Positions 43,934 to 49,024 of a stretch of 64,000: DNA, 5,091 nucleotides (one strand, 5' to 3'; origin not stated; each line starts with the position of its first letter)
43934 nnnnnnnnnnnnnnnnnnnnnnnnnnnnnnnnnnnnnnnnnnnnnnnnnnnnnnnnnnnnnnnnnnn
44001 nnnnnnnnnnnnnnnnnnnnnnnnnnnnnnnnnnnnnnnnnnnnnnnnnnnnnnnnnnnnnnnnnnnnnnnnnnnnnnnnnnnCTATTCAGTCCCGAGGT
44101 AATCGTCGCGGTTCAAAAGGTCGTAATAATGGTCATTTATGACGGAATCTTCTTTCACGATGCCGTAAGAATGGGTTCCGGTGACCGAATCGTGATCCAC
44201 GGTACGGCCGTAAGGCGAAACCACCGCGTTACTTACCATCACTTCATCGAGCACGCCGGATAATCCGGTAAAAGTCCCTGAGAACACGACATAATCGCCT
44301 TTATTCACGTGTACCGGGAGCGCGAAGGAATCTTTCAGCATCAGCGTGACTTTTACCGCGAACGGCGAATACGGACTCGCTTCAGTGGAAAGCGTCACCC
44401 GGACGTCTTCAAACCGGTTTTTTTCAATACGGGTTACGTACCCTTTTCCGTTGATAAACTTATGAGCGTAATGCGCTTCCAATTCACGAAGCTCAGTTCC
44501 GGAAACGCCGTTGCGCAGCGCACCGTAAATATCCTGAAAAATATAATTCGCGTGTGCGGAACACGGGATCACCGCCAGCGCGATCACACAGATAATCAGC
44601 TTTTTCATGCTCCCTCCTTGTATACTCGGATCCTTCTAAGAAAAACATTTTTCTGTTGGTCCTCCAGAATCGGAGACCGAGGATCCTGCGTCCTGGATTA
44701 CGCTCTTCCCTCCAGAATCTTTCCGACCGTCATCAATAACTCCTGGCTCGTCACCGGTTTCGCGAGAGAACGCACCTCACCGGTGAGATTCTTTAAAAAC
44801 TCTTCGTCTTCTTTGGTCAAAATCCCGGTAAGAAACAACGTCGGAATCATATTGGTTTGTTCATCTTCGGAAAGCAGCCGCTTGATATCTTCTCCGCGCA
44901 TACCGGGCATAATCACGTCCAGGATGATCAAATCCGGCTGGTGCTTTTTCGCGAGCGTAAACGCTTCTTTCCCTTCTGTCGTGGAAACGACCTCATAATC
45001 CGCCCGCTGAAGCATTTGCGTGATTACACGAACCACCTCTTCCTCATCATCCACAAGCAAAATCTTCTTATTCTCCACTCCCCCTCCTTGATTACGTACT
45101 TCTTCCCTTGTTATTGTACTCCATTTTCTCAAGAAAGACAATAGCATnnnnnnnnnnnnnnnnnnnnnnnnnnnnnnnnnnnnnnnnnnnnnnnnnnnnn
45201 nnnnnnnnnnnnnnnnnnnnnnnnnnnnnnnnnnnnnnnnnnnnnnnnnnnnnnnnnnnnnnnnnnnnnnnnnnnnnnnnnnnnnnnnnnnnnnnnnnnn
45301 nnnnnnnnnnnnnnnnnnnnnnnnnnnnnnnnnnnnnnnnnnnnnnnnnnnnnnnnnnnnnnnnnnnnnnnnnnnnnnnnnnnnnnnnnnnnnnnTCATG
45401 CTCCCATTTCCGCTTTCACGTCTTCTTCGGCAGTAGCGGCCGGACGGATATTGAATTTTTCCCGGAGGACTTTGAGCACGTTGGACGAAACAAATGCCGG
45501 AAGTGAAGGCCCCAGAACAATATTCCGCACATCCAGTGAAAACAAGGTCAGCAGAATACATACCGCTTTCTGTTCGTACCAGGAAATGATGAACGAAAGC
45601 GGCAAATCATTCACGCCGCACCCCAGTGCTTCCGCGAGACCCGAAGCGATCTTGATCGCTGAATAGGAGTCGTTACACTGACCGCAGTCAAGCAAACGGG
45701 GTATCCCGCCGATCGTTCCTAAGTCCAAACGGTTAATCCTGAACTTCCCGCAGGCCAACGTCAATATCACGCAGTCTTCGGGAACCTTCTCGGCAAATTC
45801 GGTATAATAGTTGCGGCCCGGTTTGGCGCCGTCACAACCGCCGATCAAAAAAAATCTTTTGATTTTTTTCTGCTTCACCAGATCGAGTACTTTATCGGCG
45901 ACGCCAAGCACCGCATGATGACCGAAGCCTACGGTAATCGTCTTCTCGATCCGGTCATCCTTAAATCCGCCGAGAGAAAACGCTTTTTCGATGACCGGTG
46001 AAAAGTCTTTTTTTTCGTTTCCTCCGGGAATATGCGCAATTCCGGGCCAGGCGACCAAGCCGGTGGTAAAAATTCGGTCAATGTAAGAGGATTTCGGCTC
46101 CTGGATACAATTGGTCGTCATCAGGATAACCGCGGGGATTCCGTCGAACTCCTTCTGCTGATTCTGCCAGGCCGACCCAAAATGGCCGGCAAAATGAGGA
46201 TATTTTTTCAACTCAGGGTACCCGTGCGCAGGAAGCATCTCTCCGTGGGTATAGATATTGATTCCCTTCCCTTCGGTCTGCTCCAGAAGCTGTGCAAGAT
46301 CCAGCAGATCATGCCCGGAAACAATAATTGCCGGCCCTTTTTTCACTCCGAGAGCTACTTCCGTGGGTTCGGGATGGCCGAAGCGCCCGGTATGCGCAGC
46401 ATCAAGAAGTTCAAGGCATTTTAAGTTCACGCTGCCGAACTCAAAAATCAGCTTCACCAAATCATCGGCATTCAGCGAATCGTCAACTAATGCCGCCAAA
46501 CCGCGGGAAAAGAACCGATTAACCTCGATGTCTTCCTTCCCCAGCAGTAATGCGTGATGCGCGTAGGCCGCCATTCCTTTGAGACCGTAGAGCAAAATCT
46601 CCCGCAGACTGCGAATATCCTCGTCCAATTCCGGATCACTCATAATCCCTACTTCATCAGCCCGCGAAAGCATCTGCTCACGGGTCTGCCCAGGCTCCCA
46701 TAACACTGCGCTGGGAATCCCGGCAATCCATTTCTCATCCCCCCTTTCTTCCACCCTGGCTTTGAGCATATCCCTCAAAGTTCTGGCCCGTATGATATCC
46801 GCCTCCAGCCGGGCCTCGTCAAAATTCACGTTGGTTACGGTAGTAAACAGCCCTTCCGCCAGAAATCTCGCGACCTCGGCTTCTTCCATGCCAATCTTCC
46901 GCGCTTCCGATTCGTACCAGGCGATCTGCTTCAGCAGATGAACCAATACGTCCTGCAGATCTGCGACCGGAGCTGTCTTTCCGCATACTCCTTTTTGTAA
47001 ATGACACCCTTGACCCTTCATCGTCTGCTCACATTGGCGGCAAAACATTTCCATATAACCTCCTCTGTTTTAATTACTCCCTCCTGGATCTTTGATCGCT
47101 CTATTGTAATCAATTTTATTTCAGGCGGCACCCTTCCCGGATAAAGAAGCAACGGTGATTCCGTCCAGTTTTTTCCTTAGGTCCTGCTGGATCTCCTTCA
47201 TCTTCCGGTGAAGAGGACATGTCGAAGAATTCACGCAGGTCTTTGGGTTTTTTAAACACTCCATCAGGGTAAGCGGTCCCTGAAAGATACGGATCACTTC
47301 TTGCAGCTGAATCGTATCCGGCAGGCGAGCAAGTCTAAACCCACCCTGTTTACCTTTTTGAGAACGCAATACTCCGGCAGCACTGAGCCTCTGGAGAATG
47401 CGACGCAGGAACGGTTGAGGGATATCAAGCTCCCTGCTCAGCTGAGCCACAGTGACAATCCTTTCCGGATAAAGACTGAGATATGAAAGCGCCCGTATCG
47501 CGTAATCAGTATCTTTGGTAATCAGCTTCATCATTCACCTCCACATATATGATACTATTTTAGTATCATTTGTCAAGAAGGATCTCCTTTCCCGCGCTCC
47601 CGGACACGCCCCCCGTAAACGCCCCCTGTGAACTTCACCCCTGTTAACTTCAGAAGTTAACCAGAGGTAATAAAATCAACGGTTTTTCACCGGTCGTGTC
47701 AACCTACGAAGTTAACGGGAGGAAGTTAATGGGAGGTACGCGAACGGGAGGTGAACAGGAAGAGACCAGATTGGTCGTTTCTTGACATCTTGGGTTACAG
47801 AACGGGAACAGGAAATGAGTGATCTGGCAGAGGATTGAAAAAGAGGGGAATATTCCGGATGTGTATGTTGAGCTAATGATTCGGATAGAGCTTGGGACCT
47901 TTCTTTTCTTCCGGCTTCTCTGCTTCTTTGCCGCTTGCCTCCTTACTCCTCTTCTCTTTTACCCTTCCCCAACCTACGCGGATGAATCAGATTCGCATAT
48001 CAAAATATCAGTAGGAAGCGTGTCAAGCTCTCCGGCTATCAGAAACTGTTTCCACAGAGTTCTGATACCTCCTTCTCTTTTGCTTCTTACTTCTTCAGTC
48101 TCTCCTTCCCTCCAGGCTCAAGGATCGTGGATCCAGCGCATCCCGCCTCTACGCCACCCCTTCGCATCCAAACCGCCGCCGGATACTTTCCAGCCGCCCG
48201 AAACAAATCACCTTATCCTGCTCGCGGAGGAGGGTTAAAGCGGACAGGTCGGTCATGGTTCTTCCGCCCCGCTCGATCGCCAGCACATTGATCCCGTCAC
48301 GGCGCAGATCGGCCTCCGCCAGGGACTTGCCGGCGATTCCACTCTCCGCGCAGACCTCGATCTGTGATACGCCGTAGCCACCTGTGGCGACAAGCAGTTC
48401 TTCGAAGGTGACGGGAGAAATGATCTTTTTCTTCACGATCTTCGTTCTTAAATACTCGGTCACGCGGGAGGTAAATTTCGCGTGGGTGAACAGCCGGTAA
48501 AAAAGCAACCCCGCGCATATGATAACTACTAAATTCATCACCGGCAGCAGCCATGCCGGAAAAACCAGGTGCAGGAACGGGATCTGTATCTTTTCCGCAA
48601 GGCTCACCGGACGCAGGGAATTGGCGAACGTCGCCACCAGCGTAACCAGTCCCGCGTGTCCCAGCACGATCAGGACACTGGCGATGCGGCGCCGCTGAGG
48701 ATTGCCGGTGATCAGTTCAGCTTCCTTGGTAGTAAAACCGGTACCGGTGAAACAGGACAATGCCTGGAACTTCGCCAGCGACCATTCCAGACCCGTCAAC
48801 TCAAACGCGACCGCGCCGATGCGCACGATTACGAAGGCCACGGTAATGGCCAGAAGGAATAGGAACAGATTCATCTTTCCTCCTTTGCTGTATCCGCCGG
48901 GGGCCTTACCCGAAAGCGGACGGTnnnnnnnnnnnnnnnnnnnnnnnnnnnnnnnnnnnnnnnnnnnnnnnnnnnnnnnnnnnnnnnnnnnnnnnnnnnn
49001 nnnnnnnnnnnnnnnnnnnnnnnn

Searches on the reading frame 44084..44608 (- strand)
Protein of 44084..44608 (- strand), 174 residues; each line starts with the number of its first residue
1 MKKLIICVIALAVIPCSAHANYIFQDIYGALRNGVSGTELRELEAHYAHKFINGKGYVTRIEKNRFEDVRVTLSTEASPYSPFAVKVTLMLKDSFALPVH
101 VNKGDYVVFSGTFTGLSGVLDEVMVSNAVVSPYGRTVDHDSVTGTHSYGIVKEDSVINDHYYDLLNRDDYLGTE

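Call 5: search_protein_families(library=pfam, proteins=[window:44084-44608:-], max_evalue=0.01)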
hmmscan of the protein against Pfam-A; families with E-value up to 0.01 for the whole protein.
window:44084-44608:- (174 aa): 0 families

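Call 8: find_encoding_contigs(protein=window:44084-44608:-, flank=3000, max_places=10)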
Protein window:44084-44608:- (174 aa): no gene with exactly this product is on record in the collection.

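Call 13: search_protein_families(library=ncbifam, proteins=[window:44084-44608:-], max_evalue=0.1)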
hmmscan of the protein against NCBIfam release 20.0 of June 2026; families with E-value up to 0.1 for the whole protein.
window:44084-44608:- (174 aa): 0 families

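Call 46: search_protein_families(library=phrogs, proteins=[window:44084-44608:-], max_evalue=0.01)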
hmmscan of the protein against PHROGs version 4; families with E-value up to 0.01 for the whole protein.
window:44084-44608:- (174 aa): 1 family
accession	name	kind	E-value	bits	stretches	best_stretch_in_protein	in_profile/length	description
phrog_8184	-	unknown function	0.0074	17.5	0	127-160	41-73/105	-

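Call 47: search_protein_families(library=padloc, proteins=[window:44084-44608:-], max_evalue=0.01)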
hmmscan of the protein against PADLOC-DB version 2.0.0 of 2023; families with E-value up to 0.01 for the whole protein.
window:44084-44608:- (174 aa): 0 families

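Call 59: find_homologous_proteins(query=window:44084-44608:-)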
Query window:44084-44608:- (174 aa): 1 proteins with E <= 0.001 among 66 candidates.
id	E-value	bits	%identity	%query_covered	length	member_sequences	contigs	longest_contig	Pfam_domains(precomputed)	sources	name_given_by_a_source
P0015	8.0e-111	385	100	100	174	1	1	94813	-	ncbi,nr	ncbi:MAG: hypothetical protein GF333_01215 [Candidatus Omnitrophica bacterium]|nr:hypothetical prote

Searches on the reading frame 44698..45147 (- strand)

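Call 5: search_protein_families(library=pfam, proteins=[window:44698-45147:-], max_evalue=0.01)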
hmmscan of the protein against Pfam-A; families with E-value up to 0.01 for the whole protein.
window:44698-45147:- (149 aa): 3 families
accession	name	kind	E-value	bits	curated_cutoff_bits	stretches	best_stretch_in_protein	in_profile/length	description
PF00072.30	Response_reg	-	1.3e-19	70.8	30.2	1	29-139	1-108/111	Response regulator receiver domain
PF20299.4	NARF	-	0.0056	17.4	25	0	26-99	1-71/112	Nucleotidyltransferase-Associated Rossmannoid Fold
PF23627.1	LisH_WDR26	-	0.0076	16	27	0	34-52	11-29/45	WDR26 Lis-homology motif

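Call 13: search_protein_families(library=ncbifam, proteins=[window:44698-45147:-], max_evalue=0.1)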
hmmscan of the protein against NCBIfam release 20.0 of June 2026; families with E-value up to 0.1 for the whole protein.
window:44698-45147:- (149 aa): 99 families (the best 25 are shown)
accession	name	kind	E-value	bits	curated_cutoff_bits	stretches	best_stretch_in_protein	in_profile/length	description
NF045717.1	DVU0259_DivK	exception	6.7e-20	71.4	160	1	26-145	2-116/117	DVU0259 family response regulator domain-containing protein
NF007135.0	PRK09581.1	equivalog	6.8e-20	71.3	474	1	28-141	4-116/457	PleD family two-component system response regulator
TIGR02154.1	PhoB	equivalog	1.7e-18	66.8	296.2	1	26-143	2-118/226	phosphate regulon transcriptional regulator PhoB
NF045944.1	ResRegRpaBCyano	equivalog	4.7e-16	58.9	330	1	30-145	1-112/229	response regulator transcription factor RpaB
NF053854.1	RespRegPhoBBctds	equivalog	5.5e-16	58.6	270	1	29-146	1-116/225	two-component system response regulator PhoB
NF008302.0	PRK11091.1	equivalog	1.3e-15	56.7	838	1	22-144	521-642/779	aerobic respiration two-component sensor histidine kinase ArcB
NF052574.1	HisKinEspCMyxo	equivalog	4.4e-15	54.9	1200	1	22-146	661-784/785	serine histidine kinase EspC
NF046026.1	HisKinCckACaul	equivalog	5.3e-15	54.6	1000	1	28-137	560-668/678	cell cycle histidine kinase CckA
NF046022.1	RespRegCpdRBruc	equivalog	1.3e-14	54.2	180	1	28-146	3-118/120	cell cycle two-component system response regulator CpdR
NF033120.0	vanR_FM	exception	3.3e-14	53.1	460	1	27-141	4-114/231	vancomycin resistance response regulator transcription factor, VanR-F/VanR-M family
NF047793.1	ResRegPgtA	equivalog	4.6e-14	52.1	650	1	25-148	4-124/414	two-component system response regulator PgtA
NF052313.1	T9SS_RR_PorX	equivalog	6.7e-14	51.5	300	1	28-147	2-118/513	T9SS response regulator signal transducer PorX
NF040689.1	MtrAB_MtrA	equivalog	8.6e-14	51.4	300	1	29-140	1-108/219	MtrAB system response regulator MtrA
NF040534.1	resp_reg_YycF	equivalog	1e-13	51.1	340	1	27-141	1-111/231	response regulator YycF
NF053512.1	nitric_RR_NosR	exception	1.2e-13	50.8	400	1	29-145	1-115/422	response regulator c-di-GMP phosphodiesterase, NosR family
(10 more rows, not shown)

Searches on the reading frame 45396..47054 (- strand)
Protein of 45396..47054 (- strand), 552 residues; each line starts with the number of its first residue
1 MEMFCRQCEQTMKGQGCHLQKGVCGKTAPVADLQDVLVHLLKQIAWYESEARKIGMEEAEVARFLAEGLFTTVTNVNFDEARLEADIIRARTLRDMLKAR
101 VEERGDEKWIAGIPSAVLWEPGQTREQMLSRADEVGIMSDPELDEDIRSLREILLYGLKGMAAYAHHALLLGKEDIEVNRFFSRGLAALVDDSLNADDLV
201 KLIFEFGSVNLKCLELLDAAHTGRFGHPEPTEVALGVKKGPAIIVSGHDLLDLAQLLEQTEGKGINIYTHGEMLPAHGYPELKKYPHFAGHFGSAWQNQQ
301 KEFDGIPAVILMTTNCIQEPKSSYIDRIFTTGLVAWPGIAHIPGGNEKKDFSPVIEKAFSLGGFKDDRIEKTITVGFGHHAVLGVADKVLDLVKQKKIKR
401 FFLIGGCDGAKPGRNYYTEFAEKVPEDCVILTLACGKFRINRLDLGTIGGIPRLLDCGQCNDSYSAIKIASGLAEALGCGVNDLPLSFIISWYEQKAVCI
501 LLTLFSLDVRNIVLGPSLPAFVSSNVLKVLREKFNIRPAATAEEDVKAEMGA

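Call 42: find_encoding_contigs(protein=window:45396-47054:-, flank=10000, max_places=6)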
Protein window:45396-47054:- (552 aa): no gene with exactly this product is on record in the collection.

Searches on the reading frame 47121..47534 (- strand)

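Call 73: search_protein_families(library=pfam, proteins=[window:47121-47534:-], max_evalue=0.00001)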
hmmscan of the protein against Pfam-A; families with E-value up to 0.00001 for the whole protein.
window:47121-47534:- (137 aa): 2 families
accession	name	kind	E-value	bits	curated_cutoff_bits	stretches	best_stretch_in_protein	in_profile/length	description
PF02082.26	Rrf2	-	2.2e-36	125.3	30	1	5-131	1-129/132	Iron-dependent Transcriptional regulator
PF12802.13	MarR_2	-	1e-06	29.3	27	1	13-58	8-52/61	MarR family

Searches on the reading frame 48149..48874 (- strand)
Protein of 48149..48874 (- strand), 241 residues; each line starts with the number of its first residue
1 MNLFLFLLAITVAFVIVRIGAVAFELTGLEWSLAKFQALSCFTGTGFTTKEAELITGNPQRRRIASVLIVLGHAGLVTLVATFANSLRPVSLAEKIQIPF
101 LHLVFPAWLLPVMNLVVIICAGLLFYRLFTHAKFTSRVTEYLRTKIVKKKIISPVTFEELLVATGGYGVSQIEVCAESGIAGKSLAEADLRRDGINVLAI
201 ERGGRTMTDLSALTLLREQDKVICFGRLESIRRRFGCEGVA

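Call 73: search_protein_families(library=pfam, proteins=[window:48149-48874:-], max_evalue=0.00001)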
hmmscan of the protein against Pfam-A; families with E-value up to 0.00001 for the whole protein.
window:48149-48874:- (241 aa): 1 family
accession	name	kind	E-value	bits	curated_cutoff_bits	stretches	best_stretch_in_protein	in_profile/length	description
PF02080.26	TrkA_C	-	9.6e-08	32.3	27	1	171-232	3-64/71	TrkA-C domain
